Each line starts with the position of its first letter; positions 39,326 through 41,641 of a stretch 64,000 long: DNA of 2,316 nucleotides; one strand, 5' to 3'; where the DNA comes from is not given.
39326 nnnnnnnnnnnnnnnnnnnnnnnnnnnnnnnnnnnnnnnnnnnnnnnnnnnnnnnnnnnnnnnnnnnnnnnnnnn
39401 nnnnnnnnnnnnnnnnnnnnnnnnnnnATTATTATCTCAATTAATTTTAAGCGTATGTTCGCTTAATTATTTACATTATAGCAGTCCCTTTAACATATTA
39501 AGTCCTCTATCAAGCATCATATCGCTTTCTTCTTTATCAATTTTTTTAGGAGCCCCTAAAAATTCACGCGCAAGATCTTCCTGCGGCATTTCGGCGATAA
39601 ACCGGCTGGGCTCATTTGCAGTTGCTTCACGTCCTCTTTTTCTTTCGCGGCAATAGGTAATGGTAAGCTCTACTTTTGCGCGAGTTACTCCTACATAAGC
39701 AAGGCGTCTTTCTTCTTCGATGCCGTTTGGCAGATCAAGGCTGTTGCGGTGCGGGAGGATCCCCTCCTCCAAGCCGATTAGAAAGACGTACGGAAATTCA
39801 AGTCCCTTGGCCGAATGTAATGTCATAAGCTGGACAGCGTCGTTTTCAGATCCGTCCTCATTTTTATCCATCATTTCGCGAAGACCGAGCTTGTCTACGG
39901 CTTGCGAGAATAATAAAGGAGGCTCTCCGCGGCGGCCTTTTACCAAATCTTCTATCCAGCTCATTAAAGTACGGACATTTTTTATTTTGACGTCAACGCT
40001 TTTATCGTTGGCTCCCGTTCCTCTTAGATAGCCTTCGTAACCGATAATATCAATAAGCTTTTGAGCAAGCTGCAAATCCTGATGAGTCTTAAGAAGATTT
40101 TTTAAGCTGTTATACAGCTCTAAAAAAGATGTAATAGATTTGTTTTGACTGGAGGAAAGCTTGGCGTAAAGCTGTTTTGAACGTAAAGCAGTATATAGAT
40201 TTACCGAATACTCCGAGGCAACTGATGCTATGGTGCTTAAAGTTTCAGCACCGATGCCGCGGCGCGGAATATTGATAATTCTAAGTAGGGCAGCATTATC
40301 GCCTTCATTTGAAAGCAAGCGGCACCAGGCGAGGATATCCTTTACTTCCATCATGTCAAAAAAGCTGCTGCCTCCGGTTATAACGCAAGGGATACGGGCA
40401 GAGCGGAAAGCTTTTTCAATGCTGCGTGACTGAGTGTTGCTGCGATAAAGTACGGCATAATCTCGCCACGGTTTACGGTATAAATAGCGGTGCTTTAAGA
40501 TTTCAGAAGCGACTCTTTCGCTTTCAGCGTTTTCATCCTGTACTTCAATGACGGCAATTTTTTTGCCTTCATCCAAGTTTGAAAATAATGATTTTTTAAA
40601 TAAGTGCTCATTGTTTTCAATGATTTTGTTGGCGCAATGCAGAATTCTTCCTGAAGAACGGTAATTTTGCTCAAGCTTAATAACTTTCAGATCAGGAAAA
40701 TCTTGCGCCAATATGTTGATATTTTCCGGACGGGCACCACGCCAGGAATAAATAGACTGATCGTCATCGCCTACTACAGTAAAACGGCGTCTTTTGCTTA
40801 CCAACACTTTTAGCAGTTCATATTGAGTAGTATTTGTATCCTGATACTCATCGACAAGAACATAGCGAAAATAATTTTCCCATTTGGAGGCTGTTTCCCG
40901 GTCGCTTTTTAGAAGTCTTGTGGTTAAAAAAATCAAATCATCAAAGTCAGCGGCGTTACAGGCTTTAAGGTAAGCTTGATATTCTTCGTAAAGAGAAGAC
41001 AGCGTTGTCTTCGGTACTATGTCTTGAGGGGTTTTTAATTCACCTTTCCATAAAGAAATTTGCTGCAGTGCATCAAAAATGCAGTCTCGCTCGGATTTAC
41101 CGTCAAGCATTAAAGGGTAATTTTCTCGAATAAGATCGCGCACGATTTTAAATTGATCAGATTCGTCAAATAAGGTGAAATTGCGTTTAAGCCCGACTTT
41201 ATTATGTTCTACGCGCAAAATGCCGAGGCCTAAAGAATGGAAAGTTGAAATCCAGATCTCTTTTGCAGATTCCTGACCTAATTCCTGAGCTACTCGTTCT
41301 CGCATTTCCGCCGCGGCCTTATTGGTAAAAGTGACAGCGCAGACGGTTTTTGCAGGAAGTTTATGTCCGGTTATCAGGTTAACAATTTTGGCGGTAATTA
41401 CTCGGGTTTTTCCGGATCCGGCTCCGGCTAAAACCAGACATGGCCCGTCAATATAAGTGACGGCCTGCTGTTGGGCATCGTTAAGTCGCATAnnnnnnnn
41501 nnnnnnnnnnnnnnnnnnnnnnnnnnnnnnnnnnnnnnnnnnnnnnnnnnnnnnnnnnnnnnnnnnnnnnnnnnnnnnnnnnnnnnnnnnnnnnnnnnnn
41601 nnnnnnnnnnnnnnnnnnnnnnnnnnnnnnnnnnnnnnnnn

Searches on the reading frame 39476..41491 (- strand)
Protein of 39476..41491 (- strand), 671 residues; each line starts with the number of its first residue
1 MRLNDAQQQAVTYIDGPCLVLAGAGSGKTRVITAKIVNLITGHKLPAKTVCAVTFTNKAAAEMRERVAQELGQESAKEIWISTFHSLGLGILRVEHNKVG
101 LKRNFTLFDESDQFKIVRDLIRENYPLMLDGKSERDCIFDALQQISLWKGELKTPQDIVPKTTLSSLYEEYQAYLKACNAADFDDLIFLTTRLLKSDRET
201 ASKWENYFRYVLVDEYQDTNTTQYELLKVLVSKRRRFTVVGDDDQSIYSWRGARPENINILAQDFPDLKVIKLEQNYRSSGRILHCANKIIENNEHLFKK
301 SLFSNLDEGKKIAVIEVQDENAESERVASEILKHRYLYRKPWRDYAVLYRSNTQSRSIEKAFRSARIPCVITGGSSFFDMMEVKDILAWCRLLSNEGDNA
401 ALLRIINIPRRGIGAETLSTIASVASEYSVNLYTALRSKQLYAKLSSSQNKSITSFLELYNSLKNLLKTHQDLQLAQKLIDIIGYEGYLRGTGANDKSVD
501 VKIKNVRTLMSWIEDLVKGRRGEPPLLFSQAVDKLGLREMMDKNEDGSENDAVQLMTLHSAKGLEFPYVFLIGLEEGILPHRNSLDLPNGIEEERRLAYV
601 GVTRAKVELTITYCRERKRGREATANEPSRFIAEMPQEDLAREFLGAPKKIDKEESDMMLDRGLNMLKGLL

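Call 3: search_protein_families(library=pfam, proteins=[window:39476-41491:-], max_evalue=0.1)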
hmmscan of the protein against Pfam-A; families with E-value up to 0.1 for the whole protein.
window:39476-41491:- (671 aa): 10 families
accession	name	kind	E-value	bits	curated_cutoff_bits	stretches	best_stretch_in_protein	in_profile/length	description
PF00580.27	UvrD-helicase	-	1.2e-85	287.9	23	1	3-266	1-271/271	UvrD/REP helicase N-terminal domain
PF13361.12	UvrD_C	-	2.2e-74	251.4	25.6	1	271-615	1-349/350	UvrD-like helicase C-terminal domain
PF13245.12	AAA_19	-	2e-25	89.9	25.1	1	7-249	1-132/134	AAA domain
PF13538.12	UvrD_C_2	-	4e-08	33.4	27.4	1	555-611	4-51/52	UvrD-like helicase C-terminal domain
PF13604.12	AAA_30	-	8.3e-07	29.4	27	1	3-68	2-67/191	AAA domain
PF01443.25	Viral_helicase1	-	2.8e-06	27.8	21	0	549-611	178-226/228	Viral superfamily 1 RNA helicase core domain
PF13086.12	AAA_11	-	0.0013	19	27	1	7-80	15-75/257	AAA domain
PF00270.35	DEAD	-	0.034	14.3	26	0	5-74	2-71/167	DEAD/DEAH box helicase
PF13401.12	AAA_22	-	0.041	14.6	27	0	17-114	7-96/130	AAA domain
PF21445.3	ADDB_N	-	0.05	13.2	26.6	0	164-240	161-230/290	ADDB, N-terminal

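Call 4: search_protein_families(library=ncbifam, proteins=[window:39476-41491:-], max_evalue=0.1)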
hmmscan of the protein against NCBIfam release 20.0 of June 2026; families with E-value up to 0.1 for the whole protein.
window:39476-41491:- (671 aa): 20 families
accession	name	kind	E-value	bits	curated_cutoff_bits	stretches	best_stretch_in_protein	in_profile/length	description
TIGR01074.1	rep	equivalog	2.1e-254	845.8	951.45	1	2-668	1-664/668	DNA helicase Rep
NF008172.0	PRK10919.1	equivalog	1.3e-221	737.5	1168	1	1-643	1-641/673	DNA helicase Rep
TIGR01073.1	pcrA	equivalog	2.4e-188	627.9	911.2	1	2-652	4-648/725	DNA helicase PcrA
NF008743.0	PRK11773.1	equivalog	1.5e-163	545.9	965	1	2-640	9-641/720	DNA helicase II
TIGR01075.1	uvrD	equivalog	4e-155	518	1144.45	1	3-640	5-636/715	DNA helicase II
NF008276.0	PRK11054.1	equivalog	8.6e-52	176.5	543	3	165-323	393-547/684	DNA helicase IV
TIGR02785.1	addA_Gpos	equivalog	3.7e-51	174.1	707.65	3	164-292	341-481/1234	helicase-exonuclease AddAB subunit AddA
TIGR00609.1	recB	equivalog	9.7e-48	163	696.05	3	134-307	296-473/1175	exodeoxyribonuclease V subunit beta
NF010487.0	PRK13909.1-4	equivalog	1.1e-32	113.3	759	2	175-390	292-523/924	RecB-like helicase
NF010485.0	PRK13909.1-2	equivalog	1.2e-32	113.1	650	3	163-389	280-520/909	RecB-like helicase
TIGR02784.1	addA_alphas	equivalog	1.9e-32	112.6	860.75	3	165-294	345-496/1138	double-strand break repair helicase AddA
NF008128.0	PRK10876.1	equivalog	4.5e-17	61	1697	1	131-313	302-485/1181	exodeoxyribonuclease V subunit beta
NF010486.0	PRK13909.1-3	equivalog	6e-16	57.6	1109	2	175-322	296-454/921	RecB-like helicase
NF041464.1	HelD_BACSU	equivalog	5.7e-15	54.3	419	1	198-365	537-696/779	RNA polymerase recycling motor HelD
NF010484.0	PRK13909.1-1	equivalog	5.6e-13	47.6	1074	2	18-70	7-59/945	RecB-like helicase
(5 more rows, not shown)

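Call 39: search_protein_families(library=padloc, proteins=[window:39476-41491:-], max_evalue=0.01)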
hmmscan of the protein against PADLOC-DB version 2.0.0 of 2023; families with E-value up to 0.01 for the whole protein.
window:39476-41491:- (671 aa): 55 families (the best 25 are shown)
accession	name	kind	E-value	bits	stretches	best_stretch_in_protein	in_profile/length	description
PDLC03802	RTasHel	-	5.3e-107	357.3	2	2-430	5-398/675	DRT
PDLC00114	GajB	-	8.8e-103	343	1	2-635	7-629/635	UrvD helicase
PDLC00132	GajB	-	2.7e-98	328.2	1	1-635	2-623/625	UrvD helicase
PDLC00117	GajB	-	8.7e-84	280.1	2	4-481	17-489/604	UrvD helicase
PDLC00127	GajB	-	1.4e-64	216.6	2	2-289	8-287/594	UrvD helicase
PDLC00103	GajB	-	1.3e-57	194.1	1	2-627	16-589/612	UrvD helicase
PDLC00130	GajB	-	3.6e-57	191.9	2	1-297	2-296/589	UrvD helicase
PDLC00121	GajB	-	7.5e-53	177.9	2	4-369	7-360/565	UrvD helicase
PDLC00107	GajB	-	1.8e-52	176.8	2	4-368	16-372/587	UrvD helicase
PDLC00123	GajB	-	3.8e-51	172.3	3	194-361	163-324/540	UrvD helicase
PDLC00122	GajB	-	1.2e-41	141.2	3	205-373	160-316/502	UrvD helicase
PDLC00119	GajB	-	2.4e-40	137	2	9-332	9-335/565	UrvD helicase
PDLC00110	GajB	-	1.9e-39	133.8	3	165-368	228-447/725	UrvD helicase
PDLC00104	GajB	-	1.7e-38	130.7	2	6-297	6-255/574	UrvD helicase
PDLC00129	GajB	-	5.7e-37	125.6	2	13-299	23-317/594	UrvD helicase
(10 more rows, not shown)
